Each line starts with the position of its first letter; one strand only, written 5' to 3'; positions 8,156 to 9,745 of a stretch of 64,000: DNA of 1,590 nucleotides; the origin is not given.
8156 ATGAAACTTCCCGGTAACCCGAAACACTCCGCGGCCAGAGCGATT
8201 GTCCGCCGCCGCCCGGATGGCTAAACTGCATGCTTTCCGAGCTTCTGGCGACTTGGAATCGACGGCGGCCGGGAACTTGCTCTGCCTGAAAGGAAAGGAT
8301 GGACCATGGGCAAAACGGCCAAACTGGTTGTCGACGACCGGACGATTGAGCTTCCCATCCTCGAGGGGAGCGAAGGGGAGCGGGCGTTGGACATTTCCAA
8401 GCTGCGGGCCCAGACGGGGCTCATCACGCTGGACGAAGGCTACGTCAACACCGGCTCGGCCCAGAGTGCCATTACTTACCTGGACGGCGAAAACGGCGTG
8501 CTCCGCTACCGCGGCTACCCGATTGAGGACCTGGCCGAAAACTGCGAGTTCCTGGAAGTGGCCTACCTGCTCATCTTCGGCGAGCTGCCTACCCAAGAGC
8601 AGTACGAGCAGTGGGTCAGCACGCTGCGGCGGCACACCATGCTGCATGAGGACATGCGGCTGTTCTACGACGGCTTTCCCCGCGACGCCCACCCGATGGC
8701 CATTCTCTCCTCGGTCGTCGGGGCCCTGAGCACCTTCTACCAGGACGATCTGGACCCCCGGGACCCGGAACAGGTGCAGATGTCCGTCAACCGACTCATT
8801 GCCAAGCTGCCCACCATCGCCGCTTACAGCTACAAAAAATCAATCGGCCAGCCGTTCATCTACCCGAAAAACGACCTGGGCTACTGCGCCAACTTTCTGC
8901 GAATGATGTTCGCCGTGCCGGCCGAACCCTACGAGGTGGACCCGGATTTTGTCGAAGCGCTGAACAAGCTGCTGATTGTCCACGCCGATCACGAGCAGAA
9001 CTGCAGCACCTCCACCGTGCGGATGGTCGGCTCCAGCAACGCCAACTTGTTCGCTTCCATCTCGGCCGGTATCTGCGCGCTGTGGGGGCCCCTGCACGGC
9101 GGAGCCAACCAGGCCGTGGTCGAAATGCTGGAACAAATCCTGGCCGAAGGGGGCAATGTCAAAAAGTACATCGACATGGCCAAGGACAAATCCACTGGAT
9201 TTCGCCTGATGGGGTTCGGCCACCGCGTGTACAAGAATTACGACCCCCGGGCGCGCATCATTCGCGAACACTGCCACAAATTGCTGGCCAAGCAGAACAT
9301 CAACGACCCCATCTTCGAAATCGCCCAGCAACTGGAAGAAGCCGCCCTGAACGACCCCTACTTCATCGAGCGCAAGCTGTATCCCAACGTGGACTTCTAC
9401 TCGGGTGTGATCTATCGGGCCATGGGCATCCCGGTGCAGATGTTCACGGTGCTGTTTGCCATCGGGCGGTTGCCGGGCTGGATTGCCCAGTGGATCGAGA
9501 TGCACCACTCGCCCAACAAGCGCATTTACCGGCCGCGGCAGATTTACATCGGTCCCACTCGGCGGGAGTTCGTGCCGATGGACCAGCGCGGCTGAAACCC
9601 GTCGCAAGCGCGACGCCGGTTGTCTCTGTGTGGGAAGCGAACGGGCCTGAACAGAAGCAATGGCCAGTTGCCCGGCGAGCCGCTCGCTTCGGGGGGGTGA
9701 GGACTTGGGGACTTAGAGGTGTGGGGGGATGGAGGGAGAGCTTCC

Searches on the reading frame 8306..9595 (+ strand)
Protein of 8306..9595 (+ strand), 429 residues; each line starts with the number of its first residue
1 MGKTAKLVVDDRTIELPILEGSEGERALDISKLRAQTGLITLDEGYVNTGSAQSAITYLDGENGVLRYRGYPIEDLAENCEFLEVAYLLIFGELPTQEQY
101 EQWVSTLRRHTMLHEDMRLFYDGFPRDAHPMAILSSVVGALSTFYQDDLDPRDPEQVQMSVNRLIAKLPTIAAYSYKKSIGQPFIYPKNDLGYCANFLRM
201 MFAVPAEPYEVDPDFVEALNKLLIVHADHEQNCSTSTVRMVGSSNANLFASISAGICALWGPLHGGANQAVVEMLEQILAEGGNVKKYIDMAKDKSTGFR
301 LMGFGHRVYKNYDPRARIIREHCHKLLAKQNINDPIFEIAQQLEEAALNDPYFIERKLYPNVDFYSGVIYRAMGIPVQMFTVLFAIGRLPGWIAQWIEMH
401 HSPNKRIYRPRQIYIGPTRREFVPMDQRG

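Call 11: find_encoding_contigs(protein=window:8306-9595:+, flank=10000, max_places=6)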
Protein window:8306-9595:+ (429 aa): 4 contigs read that carry it; 2 places shown.
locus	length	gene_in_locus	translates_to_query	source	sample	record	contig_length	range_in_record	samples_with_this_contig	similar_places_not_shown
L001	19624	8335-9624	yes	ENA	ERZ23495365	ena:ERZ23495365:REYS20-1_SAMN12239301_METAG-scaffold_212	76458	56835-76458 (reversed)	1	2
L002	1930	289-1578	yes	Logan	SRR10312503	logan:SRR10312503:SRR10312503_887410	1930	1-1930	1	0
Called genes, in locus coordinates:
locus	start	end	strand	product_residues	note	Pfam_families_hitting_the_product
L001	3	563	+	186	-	?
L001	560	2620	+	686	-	PF00456:Transketolase_N, PF02779:Transket_pyr, PF02780:Transketolase_C, PF22613:Transketolase_C_1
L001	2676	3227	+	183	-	PF00227:Proteasome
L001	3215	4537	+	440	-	PF13191:AAA_16 (weak), PF00004:AAA (weak), PF07724:AAA_2 (weak), PF07728:AAA_5 (weak), PF13401:AAA_22 (faint), PF00004:AAA, PF07724:AAA_2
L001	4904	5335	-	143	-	PF02082:Rrf2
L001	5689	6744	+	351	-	PF01408:GFO_IDH_MocA, PF03447:NAD_binding_3 (weak), PF22725:GFO_IDH_MocA_C3 (weak)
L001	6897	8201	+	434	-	PF01011:PQQ (faint), PF13360:PQQ_2, PF13570:Beta-prop_ACSF4 (weak), PF13360:PQQ_2, PF13570:Beta-prop_ACSF4 (weak)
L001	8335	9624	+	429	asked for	PF00285:Citrate_synt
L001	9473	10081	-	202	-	-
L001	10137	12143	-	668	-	PF21710:Spt6_S1 (faint), PF13509:S1_2 (faint), PF17092:PCB_OB (faint), PF00575:S1, PF23459:S1_RRP5 (weak), PF00575:S1, PF23459:S1_RRP5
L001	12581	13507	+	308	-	PF01052:FliMN_C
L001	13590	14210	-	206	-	PF00072:Response_reg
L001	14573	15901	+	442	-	PF07685:GATase_3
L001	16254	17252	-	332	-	-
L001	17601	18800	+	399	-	PF13439:Glyco_transf_4, PF13477:Glyco_trans_4_2 (weak), PF13579:Glyco_trans_4_4, PF20706:GT4-conflict, PF00534:Glycos_transf_1, PF13692:Glyco_trans_1_4, PF13524:Glyco_trans_1_2 (faint)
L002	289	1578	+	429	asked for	PF00285:Citrate_synt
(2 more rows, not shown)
